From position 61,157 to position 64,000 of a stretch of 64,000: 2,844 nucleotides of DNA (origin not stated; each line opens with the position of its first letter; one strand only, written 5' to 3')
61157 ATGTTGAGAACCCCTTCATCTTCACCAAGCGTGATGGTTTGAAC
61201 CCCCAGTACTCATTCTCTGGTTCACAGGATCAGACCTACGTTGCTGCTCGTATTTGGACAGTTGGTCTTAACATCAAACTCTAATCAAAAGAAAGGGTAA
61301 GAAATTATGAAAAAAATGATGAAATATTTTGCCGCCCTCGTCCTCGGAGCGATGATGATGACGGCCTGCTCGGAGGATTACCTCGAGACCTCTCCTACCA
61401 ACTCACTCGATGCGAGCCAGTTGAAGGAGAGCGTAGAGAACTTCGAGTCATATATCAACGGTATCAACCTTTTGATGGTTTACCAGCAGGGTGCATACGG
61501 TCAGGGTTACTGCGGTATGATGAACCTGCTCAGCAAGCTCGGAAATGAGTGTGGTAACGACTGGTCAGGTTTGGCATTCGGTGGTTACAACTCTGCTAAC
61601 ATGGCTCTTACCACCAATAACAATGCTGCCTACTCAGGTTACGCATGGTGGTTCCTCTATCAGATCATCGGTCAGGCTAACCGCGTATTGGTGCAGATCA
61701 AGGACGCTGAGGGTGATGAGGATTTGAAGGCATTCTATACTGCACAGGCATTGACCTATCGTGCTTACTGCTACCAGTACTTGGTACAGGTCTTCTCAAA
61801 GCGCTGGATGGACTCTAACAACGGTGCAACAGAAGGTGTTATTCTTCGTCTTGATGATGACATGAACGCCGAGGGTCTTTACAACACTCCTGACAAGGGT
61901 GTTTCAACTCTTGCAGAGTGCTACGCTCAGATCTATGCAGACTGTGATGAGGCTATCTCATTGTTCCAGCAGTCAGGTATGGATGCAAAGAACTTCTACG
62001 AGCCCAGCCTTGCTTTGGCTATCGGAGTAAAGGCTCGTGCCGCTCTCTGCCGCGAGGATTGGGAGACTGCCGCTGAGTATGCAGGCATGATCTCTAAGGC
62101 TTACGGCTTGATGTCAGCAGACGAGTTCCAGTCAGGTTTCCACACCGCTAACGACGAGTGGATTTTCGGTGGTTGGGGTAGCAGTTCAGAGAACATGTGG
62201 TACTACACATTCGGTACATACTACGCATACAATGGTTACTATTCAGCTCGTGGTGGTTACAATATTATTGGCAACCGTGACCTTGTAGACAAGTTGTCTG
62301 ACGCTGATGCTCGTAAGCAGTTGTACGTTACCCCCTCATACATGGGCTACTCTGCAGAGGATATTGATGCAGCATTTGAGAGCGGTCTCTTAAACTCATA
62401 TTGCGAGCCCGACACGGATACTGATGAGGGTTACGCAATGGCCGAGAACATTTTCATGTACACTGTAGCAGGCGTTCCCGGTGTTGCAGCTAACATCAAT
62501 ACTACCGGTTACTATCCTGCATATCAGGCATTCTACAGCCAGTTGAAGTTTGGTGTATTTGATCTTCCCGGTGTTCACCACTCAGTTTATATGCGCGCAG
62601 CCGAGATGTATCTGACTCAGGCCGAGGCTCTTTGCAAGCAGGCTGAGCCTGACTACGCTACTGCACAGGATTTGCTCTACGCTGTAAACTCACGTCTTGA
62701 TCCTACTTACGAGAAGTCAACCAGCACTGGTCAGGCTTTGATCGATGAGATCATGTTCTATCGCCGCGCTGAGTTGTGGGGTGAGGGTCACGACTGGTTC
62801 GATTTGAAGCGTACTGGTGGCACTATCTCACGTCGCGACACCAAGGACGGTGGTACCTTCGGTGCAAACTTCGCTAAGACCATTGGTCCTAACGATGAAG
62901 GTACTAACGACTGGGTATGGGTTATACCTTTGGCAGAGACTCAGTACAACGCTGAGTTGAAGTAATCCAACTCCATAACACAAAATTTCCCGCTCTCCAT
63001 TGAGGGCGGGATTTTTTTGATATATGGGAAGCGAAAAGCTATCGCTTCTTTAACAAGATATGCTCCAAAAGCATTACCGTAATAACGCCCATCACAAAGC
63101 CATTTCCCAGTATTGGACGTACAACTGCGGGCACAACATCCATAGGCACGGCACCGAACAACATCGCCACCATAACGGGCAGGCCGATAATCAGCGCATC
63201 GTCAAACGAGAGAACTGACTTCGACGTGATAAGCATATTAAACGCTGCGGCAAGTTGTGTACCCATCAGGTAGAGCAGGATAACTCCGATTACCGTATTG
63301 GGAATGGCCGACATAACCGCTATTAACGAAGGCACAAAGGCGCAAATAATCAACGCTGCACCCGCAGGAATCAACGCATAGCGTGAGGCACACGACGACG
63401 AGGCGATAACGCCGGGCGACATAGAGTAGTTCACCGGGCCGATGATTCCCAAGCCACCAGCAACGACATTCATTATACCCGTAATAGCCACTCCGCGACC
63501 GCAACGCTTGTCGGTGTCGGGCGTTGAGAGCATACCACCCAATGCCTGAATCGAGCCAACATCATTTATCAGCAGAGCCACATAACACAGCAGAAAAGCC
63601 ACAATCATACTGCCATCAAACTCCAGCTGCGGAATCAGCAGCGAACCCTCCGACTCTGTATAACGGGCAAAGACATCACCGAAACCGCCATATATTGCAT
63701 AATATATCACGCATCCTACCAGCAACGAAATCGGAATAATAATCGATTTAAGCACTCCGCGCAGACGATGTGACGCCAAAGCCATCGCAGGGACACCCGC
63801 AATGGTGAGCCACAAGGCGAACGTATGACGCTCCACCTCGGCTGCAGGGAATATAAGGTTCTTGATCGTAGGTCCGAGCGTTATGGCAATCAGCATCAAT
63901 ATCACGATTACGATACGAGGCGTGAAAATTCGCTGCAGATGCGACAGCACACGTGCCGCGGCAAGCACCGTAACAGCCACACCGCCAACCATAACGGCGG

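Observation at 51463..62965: Self-inverting recombinase-promoter cassette predicted to toggle two alternative SusC/SusD transporters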

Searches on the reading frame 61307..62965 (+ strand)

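Call 5: search_protein_families(library=pfam, proteins=[window:61307-62965:+])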
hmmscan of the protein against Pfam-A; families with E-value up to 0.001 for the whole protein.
window:61307-62965:+ (552 aa): 2 families
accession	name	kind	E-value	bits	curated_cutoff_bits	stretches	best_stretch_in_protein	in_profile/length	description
PF07980.17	SusD_RagB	-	5.8e-16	59.4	23.1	1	302-551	40-291/297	SusD family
PF14322.12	SusD-like_3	-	2.3e-13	51.3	27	1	24-224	1-169/191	Starch-binding associating with outer membrane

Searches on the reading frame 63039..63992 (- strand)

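Call 5: search_protein_families(library=pfam, proteins=[window:63039-63992:-])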
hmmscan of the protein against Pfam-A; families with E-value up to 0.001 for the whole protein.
window:63039-63992:- (317 aa): 1 family
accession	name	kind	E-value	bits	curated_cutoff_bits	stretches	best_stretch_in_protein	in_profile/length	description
PF00860.26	Xan_ur_permease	-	3.1e-24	85.9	27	1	1-283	97-387/389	Permease family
